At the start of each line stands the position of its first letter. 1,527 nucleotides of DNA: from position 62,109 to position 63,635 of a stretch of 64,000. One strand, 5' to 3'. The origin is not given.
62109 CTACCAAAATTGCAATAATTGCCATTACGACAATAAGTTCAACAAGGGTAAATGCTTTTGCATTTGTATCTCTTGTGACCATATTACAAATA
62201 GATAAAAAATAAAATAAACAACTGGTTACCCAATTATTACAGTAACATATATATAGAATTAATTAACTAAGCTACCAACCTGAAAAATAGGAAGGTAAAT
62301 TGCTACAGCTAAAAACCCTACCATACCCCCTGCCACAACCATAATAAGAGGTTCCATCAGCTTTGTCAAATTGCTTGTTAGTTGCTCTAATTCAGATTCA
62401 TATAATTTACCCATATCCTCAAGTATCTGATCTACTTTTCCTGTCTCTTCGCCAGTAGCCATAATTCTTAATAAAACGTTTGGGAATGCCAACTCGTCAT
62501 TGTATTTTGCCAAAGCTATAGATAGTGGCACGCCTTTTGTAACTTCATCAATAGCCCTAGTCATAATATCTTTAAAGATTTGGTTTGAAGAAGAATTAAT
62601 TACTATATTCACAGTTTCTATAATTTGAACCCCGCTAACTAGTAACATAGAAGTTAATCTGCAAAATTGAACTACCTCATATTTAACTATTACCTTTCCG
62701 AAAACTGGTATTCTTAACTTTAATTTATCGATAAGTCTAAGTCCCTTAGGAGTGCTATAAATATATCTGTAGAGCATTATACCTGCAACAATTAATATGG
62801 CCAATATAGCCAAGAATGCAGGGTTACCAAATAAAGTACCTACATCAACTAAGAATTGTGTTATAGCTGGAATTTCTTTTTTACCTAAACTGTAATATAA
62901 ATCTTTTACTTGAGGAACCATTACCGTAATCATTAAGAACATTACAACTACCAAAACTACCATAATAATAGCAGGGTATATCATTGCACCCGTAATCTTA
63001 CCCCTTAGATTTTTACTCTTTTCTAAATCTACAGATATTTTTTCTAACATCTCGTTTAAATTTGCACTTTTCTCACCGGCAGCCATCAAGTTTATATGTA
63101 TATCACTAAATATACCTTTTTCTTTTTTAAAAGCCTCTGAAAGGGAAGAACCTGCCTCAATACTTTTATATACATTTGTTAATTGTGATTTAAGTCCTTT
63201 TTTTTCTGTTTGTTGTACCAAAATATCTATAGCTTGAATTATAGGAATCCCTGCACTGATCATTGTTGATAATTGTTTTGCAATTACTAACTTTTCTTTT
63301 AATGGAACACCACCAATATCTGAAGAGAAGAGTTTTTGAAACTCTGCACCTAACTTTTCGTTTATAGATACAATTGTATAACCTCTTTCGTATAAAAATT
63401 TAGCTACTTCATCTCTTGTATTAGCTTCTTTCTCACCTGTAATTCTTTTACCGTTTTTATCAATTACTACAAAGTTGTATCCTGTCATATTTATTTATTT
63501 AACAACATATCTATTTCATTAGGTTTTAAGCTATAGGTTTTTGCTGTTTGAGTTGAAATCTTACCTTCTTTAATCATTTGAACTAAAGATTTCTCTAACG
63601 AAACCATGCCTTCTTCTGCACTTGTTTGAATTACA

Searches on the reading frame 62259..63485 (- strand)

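Call 60: search_protein_families(library=pfam, proteins=[window:62259-63485:-], max_evalue=0.01)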
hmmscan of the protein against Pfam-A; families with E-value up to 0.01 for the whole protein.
window:62259-63485:- (408 aa): 4 families
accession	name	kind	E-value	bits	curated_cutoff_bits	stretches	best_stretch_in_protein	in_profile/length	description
PF00482.28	T2SSF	-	1.1e-54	184.1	25.2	2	69-191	2-125/125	Type II secretion system (T2SS), protein F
PF20990.2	DUF2207_C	-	0.00077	19.7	33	1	90-256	62-204/247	Predicted membrane protein (DUF2207) C-terminal domain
PF07332.16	Phage_holin_3_6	-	0.0045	17.5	28.4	0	164-238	34-80/116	Putative Actinobacterial Holin-X, holin superfamily III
PF03631.20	Virul_fac_BrkB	-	0.0047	17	33.7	1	140-250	91-191/259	Virulence factor BrkB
